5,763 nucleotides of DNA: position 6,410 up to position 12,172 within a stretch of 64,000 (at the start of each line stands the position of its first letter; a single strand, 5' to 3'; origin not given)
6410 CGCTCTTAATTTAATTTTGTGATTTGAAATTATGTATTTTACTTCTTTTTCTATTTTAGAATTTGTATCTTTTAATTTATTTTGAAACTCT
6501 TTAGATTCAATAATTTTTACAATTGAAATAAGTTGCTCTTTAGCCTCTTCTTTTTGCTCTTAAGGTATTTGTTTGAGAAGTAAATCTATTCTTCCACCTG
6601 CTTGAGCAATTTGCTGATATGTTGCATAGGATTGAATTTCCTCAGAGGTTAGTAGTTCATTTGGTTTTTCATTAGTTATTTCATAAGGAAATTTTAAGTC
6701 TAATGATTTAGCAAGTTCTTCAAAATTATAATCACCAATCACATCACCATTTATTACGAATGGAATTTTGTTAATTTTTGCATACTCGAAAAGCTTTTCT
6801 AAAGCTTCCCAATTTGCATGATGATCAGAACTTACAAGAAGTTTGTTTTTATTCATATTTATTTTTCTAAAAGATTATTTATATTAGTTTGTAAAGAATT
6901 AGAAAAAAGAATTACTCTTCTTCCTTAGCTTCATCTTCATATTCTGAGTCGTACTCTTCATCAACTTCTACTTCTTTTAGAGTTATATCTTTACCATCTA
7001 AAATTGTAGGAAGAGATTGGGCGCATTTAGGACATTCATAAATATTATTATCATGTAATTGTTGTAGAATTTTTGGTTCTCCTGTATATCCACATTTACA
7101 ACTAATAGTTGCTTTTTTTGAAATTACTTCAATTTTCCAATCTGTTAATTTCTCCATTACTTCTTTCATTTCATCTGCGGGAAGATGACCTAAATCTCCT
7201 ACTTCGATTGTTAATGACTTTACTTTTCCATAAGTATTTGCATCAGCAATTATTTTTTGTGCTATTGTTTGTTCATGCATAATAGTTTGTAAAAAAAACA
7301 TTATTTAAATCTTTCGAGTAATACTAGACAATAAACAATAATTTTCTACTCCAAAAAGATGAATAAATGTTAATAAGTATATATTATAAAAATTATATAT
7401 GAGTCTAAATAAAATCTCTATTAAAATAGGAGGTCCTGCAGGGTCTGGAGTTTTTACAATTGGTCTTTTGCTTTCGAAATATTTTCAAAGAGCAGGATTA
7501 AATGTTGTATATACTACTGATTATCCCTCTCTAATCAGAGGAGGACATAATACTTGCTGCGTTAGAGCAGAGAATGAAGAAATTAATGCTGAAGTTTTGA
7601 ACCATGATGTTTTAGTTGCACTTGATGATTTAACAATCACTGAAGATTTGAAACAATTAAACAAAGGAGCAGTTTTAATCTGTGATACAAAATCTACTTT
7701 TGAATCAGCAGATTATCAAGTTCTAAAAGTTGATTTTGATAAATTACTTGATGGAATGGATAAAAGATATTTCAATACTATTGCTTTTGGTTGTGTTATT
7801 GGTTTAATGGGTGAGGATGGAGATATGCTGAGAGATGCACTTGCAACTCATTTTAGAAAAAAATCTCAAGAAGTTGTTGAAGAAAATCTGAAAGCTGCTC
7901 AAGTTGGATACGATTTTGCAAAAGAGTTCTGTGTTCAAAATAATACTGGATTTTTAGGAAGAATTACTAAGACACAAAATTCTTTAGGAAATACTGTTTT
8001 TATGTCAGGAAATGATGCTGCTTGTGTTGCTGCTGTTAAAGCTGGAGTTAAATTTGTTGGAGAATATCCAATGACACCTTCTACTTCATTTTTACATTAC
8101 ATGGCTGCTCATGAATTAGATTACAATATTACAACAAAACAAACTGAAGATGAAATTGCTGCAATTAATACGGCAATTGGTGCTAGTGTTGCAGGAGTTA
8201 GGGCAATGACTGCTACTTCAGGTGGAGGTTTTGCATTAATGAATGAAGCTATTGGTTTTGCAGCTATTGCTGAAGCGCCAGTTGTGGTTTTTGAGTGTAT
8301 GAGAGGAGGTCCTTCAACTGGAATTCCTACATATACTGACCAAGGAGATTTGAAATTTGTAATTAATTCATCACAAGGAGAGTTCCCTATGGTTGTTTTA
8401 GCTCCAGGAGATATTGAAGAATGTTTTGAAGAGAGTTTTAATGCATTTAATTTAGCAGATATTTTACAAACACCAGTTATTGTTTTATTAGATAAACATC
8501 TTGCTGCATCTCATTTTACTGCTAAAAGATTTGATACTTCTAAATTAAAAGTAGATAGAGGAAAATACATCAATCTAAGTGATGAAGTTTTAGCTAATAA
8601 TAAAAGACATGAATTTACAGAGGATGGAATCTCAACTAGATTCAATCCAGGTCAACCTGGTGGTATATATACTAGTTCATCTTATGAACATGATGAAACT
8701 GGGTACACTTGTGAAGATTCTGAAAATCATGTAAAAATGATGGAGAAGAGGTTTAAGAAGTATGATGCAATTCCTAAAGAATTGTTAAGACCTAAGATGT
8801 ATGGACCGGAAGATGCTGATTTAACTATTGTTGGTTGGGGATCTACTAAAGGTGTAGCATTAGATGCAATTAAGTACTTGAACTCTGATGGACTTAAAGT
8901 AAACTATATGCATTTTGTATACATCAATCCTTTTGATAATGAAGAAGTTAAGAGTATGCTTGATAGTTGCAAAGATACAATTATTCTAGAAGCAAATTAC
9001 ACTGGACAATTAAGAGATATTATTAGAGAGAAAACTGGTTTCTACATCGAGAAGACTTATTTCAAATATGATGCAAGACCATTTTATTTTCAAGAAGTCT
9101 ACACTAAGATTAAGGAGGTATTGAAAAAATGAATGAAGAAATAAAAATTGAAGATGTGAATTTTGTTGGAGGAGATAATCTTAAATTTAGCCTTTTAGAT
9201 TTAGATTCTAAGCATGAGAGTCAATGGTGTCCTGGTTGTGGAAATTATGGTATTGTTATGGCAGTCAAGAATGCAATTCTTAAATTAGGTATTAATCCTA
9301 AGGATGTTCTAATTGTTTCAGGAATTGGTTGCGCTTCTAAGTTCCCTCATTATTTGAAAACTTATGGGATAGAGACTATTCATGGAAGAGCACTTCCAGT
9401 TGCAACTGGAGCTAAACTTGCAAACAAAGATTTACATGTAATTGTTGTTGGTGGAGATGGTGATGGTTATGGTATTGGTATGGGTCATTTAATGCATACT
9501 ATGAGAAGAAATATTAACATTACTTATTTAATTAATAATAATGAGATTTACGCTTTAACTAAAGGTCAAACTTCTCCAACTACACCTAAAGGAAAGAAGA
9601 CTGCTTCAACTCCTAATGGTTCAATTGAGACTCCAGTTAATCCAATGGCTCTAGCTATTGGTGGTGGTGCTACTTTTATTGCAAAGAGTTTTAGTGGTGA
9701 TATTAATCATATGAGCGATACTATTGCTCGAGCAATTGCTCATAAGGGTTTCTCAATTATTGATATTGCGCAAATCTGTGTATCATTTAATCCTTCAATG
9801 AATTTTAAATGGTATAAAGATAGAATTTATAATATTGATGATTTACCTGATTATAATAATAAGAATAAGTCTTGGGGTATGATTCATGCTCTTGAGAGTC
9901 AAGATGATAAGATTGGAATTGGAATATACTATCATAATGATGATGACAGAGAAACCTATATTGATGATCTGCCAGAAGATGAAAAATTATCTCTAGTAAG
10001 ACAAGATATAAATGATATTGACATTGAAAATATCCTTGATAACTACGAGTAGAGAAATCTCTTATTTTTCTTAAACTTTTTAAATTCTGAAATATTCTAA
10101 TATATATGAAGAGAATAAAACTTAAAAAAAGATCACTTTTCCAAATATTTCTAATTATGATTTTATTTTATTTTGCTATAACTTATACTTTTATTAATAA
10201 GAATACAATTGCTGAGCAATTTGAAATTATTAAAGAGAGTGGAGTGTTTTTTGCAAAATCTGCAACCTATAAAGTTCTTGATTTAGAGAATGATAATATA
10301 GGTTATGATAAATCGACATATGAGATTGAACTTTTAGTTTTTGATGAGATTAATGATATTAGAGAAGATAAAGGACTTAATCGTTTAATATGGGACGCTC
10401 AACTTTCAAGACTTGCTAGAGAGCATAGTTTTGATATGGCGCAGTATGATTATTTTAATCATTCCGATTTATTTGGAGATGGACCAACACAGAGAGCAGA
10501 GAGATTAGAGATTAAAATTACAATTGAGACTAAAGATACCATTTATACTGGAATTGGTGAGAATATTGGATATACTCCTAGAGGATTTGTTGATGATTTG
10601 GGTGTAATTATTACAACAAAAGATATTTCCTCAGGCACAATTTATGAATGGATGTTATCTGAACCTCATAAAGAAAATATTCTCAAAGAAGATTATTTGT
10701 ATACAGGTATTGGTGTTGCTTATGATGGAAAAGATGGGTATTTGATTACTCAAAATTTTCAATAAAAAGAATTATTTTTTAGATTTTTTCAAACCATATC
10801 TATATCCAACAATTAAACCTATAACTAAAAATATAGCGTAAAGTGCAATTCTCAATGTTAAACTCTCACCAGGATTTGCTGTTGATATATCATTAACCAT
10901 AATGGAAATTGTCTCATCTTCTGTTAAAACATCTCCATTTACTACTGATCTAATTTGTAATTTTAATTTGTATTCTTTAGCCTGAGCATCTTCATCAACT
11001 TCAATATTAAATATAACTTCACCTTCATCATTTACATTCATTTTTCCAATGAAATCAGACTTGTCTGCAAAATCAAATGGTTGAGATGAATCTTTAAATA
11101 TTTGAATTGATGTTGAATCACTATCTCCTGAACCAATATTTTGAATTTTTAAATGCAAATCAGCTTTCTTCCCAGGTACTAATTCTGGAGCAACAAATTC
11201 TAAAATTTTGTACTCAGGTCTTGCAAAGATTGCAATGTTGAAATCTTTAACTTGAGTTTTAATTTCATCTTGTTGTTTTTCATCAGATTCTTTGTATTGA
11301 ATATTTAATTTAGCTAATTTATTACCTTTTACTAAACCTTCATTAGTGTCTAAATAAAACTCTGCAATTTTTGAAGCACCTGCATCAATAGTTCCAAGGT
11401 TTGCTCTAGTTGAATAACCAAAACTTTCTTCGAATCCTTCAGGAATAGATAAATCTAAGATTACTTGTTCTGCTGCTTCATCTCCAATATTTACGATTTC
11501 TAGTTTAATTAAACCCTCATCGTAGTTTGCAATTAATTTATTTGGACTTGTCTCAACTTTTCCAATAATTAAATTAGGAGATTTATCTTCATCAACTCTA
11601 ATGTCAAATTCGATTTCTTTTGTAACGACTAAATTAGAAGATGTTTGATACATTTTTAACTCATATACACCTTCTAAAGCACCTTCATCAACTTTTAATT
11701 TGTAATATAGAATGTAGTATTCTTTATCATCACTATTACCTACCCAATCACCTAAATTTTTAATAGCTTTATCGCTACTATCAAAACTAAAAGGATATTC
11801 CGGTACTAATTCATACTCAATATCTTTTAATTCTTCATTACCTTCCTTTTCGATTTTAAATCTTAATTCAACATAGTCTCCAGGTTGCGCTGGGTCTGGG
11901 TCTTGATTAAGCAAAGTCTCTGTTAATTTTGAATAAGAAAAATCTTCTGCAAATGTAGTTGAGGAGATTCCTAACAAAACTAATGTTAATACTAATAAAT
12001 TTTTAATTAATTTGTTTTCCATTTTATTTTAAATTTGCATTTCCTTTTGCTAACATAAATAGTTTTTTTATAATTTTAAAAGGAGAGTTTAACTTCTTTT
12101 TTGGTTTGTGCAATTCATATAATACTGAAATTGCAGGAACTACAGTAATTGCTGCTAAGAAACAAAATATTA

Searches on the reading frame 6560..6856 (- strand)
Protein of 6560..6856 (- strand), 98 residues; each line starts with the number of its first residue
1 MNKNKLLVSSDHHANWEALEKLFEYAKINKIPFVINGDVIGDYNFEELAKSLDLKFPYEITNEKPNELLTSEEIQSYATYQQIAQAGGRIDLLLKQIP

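Call 67: search_protein_families(library=pfam, proteins=[window:6560-6856:-], max_evalue=0.001)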
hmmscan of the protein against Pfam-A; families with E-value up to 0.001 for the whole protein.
window:6560-6856:- (98 aa): 1 family
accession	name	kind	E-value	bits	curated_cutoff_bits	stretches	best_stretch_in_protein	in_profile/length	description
PF00149.33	Metallophos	-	0.00014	22.8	21.5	1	5-58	2-60/191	Calcineurin-like phosphoesterase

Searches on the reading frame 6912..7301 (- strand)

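Call 52: search_protein_families(library=pfam, proteins=[window:6912-7301:-], max_evalue=0.001)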
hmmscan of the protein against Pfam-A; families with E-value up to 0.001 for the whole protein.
window:6912-7301:- (129 aa): 1 family
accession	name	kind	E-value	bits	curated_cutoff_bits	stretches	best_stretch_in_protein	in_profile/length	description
PF01155.25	HypA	-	8.4e-10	39.1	28.9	1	8-113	1-112/112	Hydrogenase/urease nickel incorporation, metallochaperone, hypA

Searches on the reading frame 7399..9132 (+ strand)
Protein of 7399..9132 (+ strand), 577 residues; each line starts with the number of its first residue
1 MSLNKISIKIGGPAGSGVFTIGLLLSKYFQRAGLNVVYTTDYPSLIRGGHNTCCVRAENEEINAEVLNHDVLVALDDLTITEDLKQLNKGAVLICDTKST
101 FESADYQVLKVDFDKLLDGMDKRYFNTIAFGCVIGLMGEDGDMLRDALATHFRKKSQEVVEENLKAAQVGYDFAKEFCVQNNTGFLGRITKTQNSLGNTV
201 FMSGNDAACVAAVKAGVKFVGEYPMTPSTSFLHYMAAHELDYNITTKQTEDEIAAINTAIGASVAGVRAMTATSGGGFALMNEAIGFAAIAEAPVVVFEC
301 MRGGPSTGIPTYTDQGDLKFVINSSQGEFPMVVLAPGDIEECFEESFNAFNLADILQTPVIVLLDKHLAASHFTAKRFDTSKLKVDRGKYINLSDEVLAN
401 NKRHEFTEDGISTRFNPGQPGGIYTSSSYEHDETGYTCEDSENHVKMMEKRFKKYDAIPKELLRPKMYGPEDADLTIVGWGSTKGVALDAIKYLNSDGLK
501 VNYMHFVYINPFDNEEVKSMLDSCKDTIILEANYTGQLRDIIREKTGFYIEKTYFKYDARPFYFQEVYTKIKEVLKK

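Call 66: search_protein_families(library=pfam, proteins=[window:7399-9132:+], max_evalue=0.001)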
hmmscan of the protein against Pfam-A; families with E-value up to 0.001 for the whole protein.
window:7399-9132:+ (577 aa): 4 families
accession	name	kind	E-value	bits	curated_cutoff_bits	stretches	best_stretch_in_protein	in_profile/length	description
PF01855.24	POR_N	-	5.8e-54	183.7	27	1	211-450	2-231/231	Pyruvate flavodoxin/ferredoxin oxidoreductase, thiamine diP-bdg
PF01558.24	POR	-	7e-28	98.4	27.4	1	14-172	1-173/173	Pyruvate ferredoxin/flavodoxin oxidoreductase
PF02780.25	Transketolase_C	-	2.5e-07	31.1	25.9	1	471-534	8-71/124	Transketolase, C-terminal domain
PF17147.9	PFOR_II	-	3.5e-07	30.9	27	1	473-543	1-75/102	Pyruvate:ferredoxin oxidoreductase core domain II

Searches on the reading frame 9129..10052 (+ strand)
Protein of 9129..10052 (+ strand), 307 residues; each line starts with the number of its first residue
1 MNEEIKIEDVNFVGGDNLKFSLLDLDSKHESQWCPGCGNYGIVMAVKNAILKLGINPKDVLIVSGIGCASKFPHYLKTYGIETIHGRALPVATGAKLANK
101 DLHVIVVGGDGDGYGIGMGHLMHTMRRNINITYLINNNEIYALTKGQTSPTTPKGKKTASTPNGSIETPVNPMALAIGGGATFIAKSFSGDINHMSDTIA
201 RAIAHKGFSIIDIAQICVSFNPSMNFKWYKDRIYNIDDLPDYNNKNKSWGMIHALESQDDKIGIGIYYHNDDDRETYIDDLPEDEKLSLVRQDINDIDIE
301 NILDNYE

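Call 52: search_protein_families(library=pfam, proteins=[window:9129-10052:+], max_evalue=0.001)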
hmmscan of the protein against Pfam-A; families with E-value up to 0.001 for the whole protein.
window:9129-10052:+ (307 aa): 2 families
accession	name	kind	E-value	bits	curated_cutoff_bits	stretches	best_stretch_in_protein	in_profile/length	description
PF02775.26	TPP_enzyme_C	-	3.1e-32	111.9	21.9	1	66-213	2-151/151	Thiamine pyrophosphate enzyme, C-terminal TPP binding domain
PF12367.13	PFO_beta_C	-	3.5e-12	46.6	24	1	217-283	1-63/66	Pyruvate ferredoxin oxidoreductase beta subunit C terminal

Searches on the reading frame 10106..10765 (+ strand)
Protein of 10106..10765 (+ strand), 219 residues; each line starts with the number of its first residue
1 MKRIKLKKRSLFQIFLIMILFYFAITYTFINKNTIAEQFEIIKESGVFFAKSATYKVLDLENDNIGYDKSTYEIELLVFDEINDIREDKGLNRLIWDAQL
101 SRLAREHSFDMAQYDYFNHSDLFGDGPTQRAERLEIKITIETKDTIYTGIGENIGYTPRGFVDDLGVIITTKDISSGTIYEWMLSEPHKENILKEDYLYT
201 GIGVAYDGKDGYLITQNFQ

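Call 52: search_protein_families(library=pfam, proteins=[window:10106-10765:+], max_evalue=0.001)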
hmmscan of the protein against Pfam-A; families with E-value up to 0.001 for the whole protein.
window:10106-10765:+ (219 aa): 1 family
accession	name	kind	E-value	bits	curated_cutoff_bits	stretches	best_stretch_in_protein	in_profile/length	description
PF00188.32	CAP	-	1.1e-15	59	21.1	1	80-218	2-117/117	Cysteine-rich secretory protein family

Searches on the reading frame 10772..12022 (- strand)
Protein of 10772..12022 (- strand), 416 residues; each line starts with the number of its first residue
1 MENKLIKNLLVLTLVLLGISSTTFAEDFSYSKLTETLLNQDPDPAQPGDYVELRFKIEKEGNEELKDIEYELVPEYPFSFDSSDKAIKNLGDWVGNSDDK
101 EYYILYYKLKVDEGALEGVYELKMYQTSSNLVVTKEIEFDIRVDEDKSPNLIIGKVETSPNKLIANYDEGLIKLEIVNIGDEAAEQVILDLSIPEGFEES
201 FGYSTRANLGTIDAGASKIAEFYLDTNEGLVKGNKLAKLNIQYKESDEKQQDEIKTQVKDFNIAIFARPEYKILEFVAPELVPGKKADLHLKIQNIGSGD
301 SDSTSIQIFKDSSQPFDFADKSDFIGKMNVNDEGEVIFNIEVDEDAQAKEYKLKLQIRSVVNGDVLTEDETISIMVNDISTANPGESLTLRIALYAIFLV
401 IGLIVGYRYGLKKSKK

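Call 66: search_protein_families(library=pfam, proteins=[window:10772-12022:-], max_evalue=0.001)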
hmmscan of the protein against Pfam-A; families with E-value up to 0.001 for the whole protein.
window:10772-12022:- (416 aa): 2 families
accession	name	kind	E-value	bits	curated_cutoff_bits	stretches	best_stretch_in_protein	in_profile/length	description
PF07705.17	CARDB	-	1.5e-07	32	22.7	0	276-357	10-83/101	CARDB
PF10633.15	NPCBM_assoc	-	6.4e-06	26.7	24.4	0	172-243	9-77/78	NPCBM-associated, NEW3 domain of alpha-galactosidase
